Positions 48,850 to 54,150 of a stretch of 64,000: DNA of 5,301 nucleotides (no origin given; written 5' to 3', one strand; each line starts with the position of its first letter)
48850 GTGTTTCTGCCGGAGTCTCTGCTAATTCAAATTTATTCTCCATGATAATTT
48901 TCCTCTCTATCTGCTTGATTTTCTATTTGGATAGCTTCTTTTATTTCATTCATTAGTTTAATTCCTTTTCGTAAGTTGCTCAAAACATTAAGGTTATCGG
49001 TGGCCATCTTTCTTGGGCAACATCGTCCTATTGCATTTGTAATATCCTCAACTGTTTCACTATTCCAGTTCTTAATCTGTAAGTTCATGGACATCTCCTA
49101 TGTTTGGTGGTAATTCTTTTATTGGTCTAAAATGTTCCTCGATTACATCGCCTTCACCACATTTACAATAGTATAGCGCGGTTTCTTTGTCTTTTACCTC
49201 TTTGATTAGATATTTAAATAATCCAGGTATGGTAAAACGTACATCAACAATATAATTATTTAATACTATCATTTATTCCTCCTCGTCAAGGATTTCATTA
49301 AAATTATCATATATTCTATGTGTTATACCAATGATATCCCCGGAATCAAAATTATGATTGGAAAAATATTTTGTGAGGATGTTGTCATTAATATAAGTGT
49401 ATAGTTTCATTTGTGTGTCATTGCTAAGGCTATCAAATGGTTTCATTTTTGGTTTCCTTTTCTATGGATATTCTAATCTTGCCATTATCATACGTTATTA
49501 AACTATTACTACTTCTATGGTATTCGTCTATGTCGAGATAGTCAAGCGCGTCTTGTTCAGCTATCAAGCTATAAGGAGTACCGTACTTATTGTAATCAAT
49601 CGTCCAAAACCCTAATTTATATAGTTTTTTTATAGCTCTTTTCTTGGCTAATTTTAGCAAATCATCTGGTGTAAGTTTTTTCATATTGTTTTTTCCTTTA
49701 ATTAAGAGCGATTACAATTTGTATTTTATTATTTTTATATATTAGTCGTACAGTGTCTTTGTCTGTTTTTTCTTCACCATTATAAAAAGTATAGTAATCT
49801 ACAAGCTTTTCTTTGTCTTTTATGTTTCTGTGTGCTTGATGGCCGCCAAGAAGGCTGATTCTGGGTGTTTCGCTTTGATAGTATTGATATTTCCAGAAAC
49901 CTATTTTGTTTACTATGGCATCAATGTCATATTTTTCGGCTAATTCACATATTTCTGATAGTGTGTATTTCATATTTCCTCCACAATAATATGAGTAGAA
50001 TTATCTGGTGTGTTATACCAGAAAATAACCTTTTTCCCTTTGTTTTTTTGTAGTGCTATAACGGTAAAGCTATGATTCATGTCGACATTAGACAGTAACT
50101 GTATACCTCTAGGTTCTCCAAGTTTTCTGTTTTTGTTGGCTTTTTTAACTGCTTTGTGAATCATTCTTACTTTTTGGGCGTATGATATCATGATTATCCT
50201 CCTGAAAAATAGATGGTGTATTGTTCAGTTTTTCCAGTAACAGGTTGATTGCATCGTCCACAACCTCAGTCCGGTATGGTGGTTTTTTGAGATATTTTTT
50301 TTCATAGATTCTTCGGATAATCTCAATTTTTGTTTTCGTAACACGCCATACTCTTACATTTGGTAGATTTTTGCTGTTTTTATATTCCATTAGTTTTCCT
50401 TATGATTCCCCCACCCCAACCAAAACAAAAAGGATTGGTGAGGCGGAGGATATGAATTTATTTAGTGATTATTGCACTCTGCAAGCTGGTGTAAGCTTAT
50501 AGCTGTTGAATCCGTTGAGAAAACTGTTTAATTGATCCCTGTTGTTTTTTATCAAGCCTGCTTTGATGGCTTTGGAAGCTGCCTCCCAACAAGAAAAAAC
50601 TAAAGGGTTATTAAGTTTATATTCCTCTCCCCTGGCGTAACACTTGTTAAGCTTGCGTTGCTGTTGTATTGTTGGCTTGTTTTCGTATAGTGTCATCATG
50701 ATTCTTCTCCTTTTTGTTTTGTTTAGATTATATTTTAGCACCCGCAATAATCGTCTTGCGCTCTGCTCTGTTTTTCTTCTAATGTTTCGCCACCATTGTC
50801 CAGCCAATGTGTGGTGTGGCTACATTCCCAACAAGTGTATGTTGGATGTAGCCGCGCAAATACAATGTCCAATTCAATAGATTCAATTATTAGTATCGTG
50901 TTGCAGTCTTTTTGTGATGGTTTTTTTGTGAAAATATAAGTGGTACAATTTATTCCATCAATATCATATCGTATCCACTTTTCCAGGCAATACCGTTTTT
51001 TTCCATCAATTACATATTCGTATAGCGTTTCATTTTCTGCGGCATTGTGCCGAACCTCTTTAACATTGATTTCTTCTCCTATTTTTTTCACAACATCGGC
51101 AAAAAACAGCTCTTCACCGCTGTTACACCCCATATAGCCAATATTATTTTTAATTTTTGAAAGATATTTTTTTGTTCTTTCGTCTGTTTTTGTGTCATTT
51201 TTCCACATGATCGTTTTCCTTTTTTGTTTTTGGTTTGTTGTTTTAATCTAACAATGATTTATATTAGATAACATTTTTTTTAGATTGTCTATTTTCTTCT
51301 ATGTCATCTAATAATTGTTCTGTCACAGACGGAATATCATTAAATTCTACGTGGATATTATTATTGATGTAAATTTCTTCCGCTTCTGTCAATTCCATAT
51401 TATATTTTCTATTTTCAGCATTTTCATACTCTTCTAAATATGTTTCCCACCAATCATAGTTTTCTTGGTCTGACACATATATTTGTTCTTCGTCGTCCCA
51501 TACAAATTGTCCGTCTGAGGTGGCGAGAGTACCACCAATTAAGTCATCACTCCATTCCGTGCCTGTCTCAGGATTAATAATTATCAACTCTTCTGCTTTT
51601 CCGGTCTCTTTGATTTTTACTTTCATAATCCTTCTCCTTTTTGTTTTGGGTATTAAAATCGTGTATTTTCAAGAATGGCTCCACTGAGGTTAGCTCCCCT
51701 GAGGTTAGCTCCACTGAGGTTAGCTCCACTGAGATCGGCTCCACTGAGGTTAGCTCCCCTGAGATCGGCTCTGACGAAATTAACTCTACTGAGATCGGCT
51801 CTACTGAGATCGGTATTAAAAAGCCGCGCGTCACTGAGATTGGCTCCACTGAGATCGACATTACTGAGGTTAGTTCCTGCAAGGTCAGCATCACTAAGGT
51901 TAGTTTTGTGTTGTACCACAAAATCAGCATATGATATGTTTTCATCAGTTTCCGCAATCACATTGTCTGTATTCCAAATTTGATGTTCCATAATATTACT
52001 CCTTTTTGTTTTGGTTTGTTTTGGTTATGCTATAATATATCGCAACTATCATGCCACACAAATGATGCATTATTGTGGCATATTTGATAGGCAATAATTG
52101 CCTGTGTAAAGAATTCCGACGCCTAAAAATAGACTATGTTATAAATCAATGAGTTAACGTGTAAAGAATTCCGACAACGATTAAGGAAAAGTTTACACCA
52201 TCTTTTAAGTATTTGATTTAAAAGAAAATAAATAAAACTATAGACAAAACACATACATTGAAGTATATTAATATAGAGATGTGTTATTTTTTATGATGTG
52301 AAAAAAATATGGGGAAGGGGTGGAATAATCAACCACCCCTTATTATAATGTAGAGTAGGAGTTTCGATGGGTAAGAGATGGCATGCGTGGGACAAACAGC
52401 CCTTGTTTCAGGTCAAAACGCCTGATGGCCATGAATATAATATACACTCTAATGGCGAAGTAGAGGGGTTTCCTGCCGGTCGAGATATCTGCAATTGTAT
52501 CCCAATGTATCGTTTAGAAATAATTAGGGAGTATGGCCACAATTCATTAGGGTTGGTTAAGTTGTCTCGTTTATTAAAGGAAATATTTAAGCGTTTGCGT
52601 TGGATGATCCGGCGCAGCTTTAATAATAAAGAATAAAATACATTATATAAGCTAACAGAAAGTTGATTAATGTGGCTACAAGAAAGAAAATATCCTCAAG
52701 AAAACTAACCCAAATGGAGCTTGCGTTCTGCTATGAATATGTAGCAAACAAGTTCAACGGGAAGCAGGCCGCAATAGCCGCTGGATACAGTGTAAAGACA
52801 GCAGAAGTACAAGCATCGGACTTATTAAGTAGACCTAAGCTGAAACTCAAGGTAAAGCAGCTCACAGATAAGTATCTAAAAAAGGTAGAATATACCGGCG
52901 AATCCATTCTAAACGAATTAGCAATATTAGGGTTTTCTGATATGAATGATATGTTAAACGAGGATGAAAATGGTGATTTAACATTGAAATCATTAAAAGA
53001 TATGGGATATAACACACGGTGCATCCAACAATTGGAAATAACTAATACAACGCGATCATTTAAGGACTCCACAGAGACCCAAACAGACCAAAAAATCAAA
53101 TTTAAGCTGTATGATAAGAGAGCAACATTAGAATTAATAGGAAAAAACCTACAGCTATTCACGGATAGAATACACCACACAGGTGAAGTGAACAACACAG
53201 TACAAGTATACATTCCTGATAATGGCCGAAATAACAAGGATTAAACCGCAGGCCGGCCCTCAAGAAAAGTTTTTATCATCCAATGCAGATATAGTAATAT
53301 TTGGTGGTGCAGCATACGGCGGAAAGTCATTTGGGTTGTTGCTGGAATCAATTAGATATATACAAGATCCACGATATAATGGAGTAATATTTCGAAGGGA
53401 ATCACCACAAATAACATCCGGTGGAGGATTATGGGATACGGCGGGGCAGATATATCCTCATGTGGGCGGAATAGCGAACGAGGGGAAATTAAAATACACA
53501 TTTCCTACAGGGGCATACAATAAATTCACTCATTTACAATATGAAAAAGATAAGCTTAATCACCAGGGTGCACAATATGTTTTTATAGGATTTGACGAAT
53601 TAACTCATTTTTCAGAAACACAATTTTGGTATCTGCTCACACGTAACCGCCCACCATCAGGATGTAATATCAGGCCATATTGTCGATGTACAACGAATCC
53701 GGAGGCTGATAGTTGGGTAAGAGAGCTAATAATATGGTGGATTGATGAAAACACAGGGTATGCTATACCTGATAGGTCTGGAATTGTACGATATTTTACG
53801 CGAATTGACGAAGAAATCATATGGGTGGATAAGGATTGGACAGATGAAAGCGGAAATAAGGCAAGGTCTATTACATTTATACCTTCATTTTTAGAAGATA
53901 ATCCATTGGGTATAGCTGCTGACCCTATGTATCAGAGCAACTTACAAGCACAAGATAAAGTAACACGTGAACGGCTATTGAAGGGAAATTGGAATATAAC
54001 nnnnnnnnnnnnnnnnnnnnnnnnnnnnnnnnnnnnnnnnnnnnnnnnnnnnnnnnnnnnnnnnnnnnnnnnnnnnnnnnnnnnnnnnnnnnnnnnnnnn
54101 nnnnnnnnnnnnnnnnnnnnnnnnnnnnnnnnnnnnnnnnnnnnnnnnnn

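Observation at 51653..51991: Classic pentapeptide-repeat protein as the first early gene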

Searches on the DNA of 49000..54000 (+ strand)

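Call 4: search_dna_similar(query=window:49000-54000:+, collection=phages, mode=near)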
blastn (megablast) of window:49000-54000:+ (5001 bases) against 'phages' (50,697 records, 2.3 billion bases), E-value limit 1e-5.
No match.

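Call 92: search_rna_families(source=window, start=51200, end=52700, threshold=evalue, max_evalue=1)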
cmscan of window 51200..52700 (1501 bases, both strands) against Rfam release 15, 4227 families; matches with E-value up to 1: 1.
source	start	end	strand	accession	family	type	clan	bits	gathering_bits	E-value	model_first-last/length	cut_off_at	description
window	52235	52408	+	RF02742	Rev72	Gene; antisense;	-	13.9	289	0.26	1-426/426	no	Soft rot Enterobacteriaceae Rev 72 asRNA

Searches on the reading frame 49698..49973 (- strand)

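Call 15: search_protein_families(library=phrogs, proteins=[window:49698-49973:-], max_evalue=0.01)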
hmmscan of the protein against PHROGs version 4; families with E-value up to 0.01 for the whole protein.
window:49698-49973:- (91 aa): 1 family
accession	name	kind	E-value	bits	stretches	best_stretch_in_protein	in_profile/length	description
phrog_16098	-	unknown function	0.00044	21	1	14-71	73-129/186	-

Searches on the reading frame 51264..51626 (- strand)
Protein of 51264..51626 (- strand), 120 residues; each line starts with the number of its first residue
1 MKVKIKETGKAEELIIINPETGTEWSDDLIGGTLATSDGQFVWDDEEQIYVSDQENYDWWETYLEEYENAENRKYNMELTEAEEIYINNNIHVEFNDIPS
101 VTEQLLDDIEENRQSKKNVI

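Call 3: search_protein_families(library=pfam, proteins=[window:51264-51626:-], max_evalue=1)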
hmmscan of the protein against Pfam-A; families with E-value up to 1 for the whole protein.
window:51264-51626:- (120 aa): 1 family
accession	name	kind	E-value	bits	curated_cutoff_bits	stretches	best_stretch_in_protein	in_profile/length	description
PF10788.14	DUF2603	-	0.003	18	25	1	28-118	31-112/137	Protein of unknown function (DUF2603)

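Call 12: find_related_loci(query=window:51264-51626:-, collection=viral_contigs, flank=8000)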
Query window:51264-51626:- (120 aa) in viral_contigs; peptide patterns used: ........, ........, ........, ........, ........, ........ (x = any residue, [..] = any of these).
9 stretches matched a pattern; 2 encode a relative of the query (tblastn E <= 1e-3); 2 distinct loci.
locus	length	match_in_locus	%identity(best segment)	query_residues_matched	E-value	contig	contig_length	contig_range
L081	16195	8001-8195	45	1-64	1e-11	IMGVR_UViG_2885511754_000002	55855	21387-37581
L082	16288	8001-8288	31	1-92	2e-6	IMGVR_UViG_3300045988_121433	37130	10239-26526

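Call 15: search_protein_families(library=phrogs, proteins=[window:51264-51626:-], max_evalue=0.01)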
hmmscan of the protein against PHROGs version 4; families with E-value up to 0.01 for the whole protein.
window:51264-51626:- (120 aa): 0 families

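Call 43: find_homologous_proteins(query=window:51264-51626:-, max_evalue=0.01)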
Query window:51264-51626:- (120 aa): 1 proteins with E <= 0.01 among 9 candidates.
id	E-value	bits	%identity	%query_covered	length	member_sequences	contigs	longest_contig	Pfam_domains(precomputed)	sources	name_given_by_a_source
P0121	1.1e-71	256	100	100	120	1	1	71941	-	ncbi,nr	ncbi:MAG: hypothetical protein GY853_14055 [PVC group bacterium]|nr:hypothetical protein [PVC group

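Call 46: find_encoding_contigs(protein=P0121, flank=10000, max_places=4)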
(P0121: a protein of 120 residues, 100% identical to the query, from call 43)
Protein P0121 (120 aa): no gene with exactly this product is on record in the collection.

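Call 53: find_homologous_proteins(query=A2, max_evalue=0.01)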
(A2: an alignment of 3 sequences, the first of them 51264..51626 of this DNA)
Query A2 (3 sequences) (120 aa, profile of the alignment): 51 proteins with E <= 0.01 among 432 candidates.
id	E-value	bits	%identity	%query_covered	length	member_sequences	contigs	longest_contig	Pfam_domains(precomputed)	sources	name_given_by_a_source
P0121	2.0e-52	194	100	100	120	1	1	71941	-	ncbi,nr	ncbi:MAG: hypothetical protein GY853_14055 [PVC group bacterium]|nr:hypothetical protein [PVC group 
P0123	3.4e-44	168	45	53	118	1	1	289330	-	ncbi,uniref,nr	ncbi:hypothetical protein PA598K_01479 [Paenibacillus sp. 598K]|uniref:hypothetical protein n=1 Tax=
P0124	7.5e-38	147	41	53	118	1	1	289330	-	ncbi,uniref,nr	ncbi:hypothetical protein PA598K_01320 [Paenibacillus sp. 598K]|uniref:hypothetical protein n=1 Tax=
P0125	6.1e-37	144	41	53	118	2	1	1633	-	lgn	-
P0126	1.3e-35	140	36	50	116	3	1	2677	-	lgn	-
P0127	1.4e-35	140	31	65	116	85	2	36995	-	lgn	-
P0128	1.1e-30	124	33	50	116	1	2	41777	-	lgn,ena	-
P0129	2.1e-30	123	29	65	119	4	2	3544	-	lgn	-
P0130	2.4e-30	123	28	73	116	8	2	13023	-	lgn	-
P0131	9.2e-30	121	30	73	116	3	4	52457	-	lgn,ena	-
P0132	1.3e-29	121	28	73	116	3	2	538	-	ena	-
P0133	2.3e-28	117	34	50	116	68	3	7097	-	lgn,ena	-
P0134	3.8e-28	116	30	73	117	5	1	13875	-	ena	-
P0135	2.1e-27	114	26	72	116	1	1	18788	-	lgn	-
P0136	2.5e-27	113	33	90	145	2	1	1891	-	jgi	-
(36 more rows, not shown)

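Call 56: search_solved_structures(query=A3, max_evalue=1)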
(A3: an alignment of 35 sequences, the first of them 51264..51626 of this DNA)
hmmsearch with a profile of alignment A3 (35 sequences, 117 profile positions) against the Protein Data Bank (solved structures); distinct sequences matched with E-value up to 1: 2.
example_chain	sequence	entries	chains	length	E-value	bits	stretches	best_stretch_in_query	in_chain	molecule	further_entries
7ar9_e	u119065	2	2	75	0.18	15.5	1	56-87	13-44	15 kDa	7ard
9f5x_i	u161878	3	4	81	0.19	15.4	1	56-86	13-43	NADH:ubiquinone oxidoreductase 15 kDa subunit-like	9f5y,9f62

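Call 57: find_encoding_contigs(protein=P0127, flank=6000, max_places=3)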
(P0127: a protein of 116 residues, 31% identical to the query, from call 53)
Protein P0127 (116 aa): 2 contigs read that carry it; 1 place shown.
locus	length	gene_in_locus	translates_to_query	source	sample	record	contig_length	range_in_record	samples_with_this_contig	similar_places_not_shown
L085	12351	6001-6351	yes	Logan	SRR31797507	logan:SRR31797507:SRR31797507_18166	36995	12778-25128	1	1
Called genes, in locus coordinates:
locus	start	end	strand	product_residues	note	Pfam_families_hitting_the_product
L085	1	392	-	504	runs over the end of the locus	-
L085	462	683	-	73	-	-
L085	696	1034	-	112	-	-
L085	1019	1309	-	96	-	-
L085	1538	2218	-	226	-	PF16677:GP3_package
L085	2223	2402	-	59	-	-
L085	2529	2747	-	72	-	-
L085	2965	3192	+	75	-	-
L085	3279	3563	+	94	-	-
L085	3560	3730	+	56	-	-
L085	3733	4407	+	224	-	PF04002:RadC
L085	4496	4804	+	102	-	-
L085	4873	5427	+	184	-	-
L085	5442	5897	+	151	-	-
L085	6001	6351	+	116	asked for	-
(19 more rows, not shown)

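Call 59: predict_structure(alignment_id=A3)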
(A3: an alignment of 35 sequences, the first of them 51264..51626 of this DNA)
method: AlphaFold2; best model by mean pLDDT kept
length: 120 residues; sequences in the alignment: 35
mean_pLDDT: 92.7   pTM: 0.81
mean pLDDT of the five models: 92.7, 90.5, 82.5, 82.3, 78.5
residues with pLDDT >= 90: 93; 70-90: 26; 50-70: 1; < 50: 0
segments of 3 or more residues with pLDDT < 50: none
pLDDT, mean of each block of 10 residues (from residue 1): 97 95 94 92 97 98 95 92 87 86 94 85
secondary structure, 60 per line:
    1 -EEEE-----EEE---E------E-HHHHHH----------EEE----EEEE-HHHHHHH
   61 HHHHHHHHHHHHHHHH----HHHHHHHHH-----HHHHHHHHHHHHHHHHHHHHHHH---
elements in order: E2-5 E11-13 H26-31 E42-44 E49-52 H54-76 H81-89 H95-117

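Call 64: fold_search(model_id=the predicted structure, library=pdb)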
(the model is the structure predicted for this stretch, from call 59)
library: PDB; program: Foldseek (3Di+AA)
matches with E <= 10: 24; with E <= 0.001: 0
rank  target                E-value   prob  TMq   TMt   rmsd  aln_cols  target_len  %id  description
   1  9foi_A                5.7e-01  0.18  0.30  0.20   9.9       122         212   13  Structure of human KCTD1 (released 2025-06-25)
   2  1on2_A                1.4e+00  0.14  0.35  0.32   7.3       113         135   14  Bacillus subtilis Manganese Transport Regulator (MntR), D8M Mutant, Bound to Manganese (released 2003-07-15)
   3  2f5f_A                2.1e+00  0.13  0.34  0.32   6.7        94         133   14  Bacillus subtilis manganese transport regulator (MNTR) bound to manganese, AC conformation, pH 8.5 (released 2006-03-07)
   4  9m05_D                2.5e+00  0.08  0.31  0.21  10.5       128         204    9  Cryo-EM structure of dVGAC complexed with iodide (released 2025-10-29)
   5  9fq1_B                2.7e+00  0.08  0.30  0.19  10.4       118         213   12  Structure of the disease-causing mutant P20S of human KCTD1 (released 2025-04-23)
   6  5ub0_MODEL_1_A        2.7e+00  0.06  0.17  0.30   8.0        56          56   11  Solution NMR Structure of NERD-C, a natively folded tetramutant of the B1 domain of streptococcal protein G (G (released 2017-08-23)
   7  8ro0_t                2.7e+00  0.03  0.21  0.20  26.6       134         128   12  Structure of the C. elegans Intron Lariat Spliceosome primed for disassembly (ILS') (released 2024-08-07)
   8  2kn4_MODEL_1_A        3.7e+00  0.04  0.17  0.14   7.9        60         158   12  The structure of the RRM domain of SC35 (released 2010-08-18)
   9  2hyg                  3.9e+00  0.08  0.32  0.30   7.1        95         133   14  The Structure of apo-MntR from Bacillus subtilis, Native Form (released 2006-11-07)
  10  6njf_MODEL_1_A        3.9e+00  0.06  0.20  0.34   7.7        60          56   13  Solution NMR Structure of DANCER3-F34A, a rigid and natively folded single mutant of the dynamic protein DANCE (released 2019-08-21)
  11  1fd6_MODEL_1_A        3.9e+00  0.06  0.19  0.34   7.6        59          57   12  DELTA0: A COMPUTATIONALLY DESIGNED CORE VARIANT OF THE B1 DOMAIN OF STREPTOCOCCAL PROTEIN G (released 2001-09-19)
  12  8yq6_D                4.2e+00  0.11  0.29  0.19   4.4        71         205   13  Cryo-EM structure of a de novo designed voltage-gated anion channel (dVGAC) (released 2025-09-24)
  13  5bxb_D                4.5e+00  0.06  0.30  0.33  10.1       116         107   10  Crystal structure of pentameric KCTD1 BTB domain form 1 (released 2015-09-02)
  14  4hx8_A                4.5e+00  0.03  0.24  0.21   8.3       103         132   16  Structure of metal-free MNTR mutant E11K (released 2012-11-21)
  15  6kta_B                5.7e+00  0.08  0.36  0.32   6.8       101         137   11  Crystal structure of B. halodurans MntR in apo form (released 2019-12-04)
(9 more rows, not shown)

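Call 65: search_protein_families(library=padloc, proteins=[window:51264-51626:-], max_evalue=0.01)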
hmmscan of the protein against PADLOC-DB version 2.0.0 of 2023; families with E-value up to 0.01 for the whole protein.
window:51264-51626:- (120 aa): 0 families

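Call 75: search_protein_families(library=ncbifam, proteins=[window:51264-51626:-], max_evalue=1)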
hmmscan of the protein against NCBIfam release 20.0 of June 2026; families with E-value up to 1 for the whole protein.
window:51264-51626:- (120 aa): 1 family
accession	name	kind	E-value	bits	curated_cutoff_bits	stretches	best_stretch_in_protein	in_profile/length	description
NF011175.0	PRK14578.1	equivalog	0.13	11.7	301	1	37-83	70-114/187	elongation factor P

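Call 76: fold_search(model_id=the predicted structure, library=viral)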
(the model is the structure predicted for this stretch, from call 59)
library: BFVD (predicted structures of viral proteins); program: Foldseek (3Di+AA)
matches with E <= 10: 81; with E <= 0.001: 0
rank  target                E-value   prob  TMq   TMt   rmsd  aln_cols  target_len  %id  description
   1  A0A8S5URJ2            3.8e-02  0.99  0.41  0.42   3.4        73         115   20  Uncharacterized protein [Siphoviridae sp. cthae16]
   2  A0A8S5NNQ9            1.9e-01  0.66  0.30  0.38   3.7        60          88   25  Uncharacterized protein [Myoviridae sp. ctagO6]
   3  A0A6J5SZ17            3.0e-01  0.13  0.21  0.25  13.5       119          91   18  IrrE N-terminal-like domain-containing protein [uncultured Caudovirales phage]
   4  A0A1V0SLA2            1.2e+00  0.08  0.20  0.16  11.0        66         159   15  Uncharacterized protein [Klosneuvirus KNV1]
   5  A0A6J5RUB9            1.2e+00  0.06  0.13  0.22  10.9        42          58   24  Uncharacterized protein [uncultured Caudovirales phage]
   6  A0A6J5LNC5            1.4e+00  0.07  0.20  0.24  14.8       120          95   12  Uncharacterized protein [uncultured Caudovirales phage]
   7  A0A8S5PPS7            2.1e+00  0.06  0.16  0.04  12.3        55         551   18  Uncharacterized protein [Siphoviridae sp. ctZro7]
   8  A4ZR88                2.5e+00  0.07  0.16  0.27   6.5        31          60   22  Gp7 [Synechococcus phage Syn5]
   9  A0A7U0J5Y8            2.7e+00  0.07  0.21  0.16  15.9        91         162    8  (no name in the UniProt tables at hand)
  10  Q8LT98                2.7e+00  0.03  0.16  0.12  16.2       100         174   18  Uncharacterized protein [Vibrio phage VpV262]
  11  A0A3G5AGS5            2.9e+00  0.08  0.26  0.29  16.6       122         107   12  Uncharacterized protein [Sylvanvirus sp.]
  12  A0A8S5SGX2            2.9e+00  0.03  0.23  0.14  13.3       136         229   18  DUF4376 domain-containing protein [Siphoviridae sp. ctBCr48]
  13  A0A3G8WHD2            3.1e+00  0.14  0.29  0.22   4.7        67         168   12  UXP [Human adenovirus F serotype 41]
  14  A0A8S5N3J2            3.1e+00  0.07  0.20  0.22  10.0        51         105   16  Uncharacterized protein [Caudovirales sp. ctikv1]
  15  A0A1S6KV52            3.1e+00  0.04  0.17  0.20  13.4        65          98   12  Uncharacterized protein [Providencia phage vB_PreS_PR1]
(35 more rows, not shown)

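Call 77: search_protein_representatives(alignment_id=A3)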
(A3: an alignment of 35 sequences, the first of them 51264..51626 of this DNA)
Query: 35 sequences, 117 profile positions. Proteins with E-value up to 0.001 (for the whole library): 969; up to 1e-10: 504; up to 1e-30: 15. The best 150 are listed.
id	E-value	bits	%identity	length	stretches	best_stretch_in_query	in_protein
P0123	2.9e-41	156.8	-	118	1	1-116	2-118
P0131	5.5e-41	155.9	-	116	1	1-116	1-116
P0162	5.2e-38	146.3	-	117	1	1-114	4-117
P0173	1.5e-37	144.8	-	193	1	1-115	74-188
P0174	7.4e-34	132.9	-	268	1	1-115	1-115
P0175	1.1e-33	132.3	-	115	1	1-114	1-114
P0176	1.2e-33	132.2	-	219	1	1-113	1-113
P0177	9.5e-33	129.3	-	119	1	1-114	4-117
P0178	1.7e-32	128.5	-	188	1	1-114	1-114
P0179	2.0e-32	128.3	-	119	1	1-116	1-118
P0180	2.8e-32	127.8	-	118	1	1-114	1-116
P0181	5.0e-32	127.0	-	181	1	1-113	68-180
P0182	1.4e-31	125.5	-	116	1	1-113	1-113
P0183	1.7e-31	125.3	-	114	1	1-113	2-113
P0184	1.8e-31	125.2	-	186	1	1-115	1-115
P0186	3.9e-30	120.9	-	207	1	1-116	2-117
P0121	2.8e-29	118.1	-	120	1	1-116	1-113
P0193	1.5e-28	115.8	-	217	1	1-116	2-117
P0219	1.7e-25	105.9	-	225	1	1-111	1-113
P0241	9.3e-24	100.3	-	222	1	1-115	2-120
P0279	1.5e-21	93.2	-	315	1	1-114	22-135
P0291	8.8e-21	90.7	-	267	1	4-113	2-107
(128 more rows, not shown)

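Call 78: search_protein_families(library=pfam, proteins=[P0174, P0176, P0178, P0186, P0193, P0219, P0241, P0291, P0279, P0173], max_evalue=0.001)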
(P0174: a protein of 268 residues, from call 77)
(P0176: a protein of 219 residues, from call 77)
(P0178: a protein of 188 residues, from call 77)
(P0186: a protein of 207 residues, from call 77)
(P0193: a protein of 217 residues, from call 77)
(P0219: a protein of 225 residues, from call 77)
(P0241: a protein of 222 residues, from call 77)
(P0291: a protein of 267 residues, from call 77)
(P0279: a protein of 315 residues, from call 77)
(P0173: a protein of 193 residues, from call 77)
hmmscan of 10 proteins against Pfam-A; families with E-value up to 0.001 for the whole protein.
P0174 (268 aa): 0 families

P0176 (219 aa): 0 families

P0178 (188 aa): 0 families

P0186 (207 aa): 0 families

P0193 (217 aa): 0 families

P0219 (225 aa): 0 families

P0241 (222 aa): 0 families

P0291 (267 aa): 0 families

P0279 (315 aa): 0 families

P0173 (193 aa): 0 families

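Call 81: find_related_loci(query=A3, collection=genome_contigs, flank=6000)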
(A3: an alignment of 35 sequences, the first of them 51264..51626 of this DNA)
Query A3 (120 aa) in genome_contigs; peptide patterns used: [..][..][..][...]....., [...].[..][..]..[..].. (x = any residue, [..] = any of these).
71 stretches matched a pattern; 9 encode a relative of the query (tblastn E <= 1e-3); 9 distinct loci.
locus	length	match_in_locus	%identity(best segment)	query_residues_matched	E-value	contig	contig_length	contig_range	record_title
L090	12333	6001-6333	35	1-108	1e-21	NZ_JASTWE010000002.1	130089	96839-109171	Pseudodesulfovibrio pelocollis strain SB368 2, whole genome shotgun sequence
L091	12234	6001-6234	37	1-78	3e-16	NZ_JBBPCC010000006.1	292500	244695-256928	Paenibacillus filicis strain KACC14197 contig6, whole genome shotgun sequence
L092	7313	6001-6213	40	1-73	1e-14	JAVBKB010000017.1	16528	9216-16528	MAG: Bacillales bacterium isolate GLO_MAG_00164 c_000010698736, whole genome shotgun sequence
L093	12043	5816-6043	33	3-78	2e-12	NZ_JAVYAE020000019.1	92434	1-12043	Paenibacillus hubeiensis strain ES5-4 NODE_19_length_92434_cov_111.707310, whole genome shotgun sequence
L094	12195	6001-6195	45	1-64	4e-11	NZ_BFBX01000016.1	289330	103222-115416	Paenibacillus sp. 598K contig_0016, whole genome shotgun sequence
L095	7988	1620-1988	29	1-118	5e-11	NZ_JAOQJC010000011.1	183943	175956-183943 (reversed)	Paenibacillus sp. J5C2022 5CP_contig11, whole genome shotgun sequence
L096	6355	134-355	35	1-77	7e-11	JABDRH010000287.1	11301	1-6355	MAG: Desulfatitalea sp. isolate Site_C24 k127_511067, whole genome shotgun sequence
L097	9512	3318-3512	41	1-64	7e-9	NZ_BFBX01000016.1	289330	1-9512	Paenibacillus sp. 598K contig_0016, whole genome shotgun sequence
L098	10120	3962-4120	42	1-60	8e-8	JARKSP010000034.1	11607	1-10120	MAG: Erysipelotrichaceae bacterium isolate Seed_maxbin.084 k141_1205375, whole genome shotgun sequence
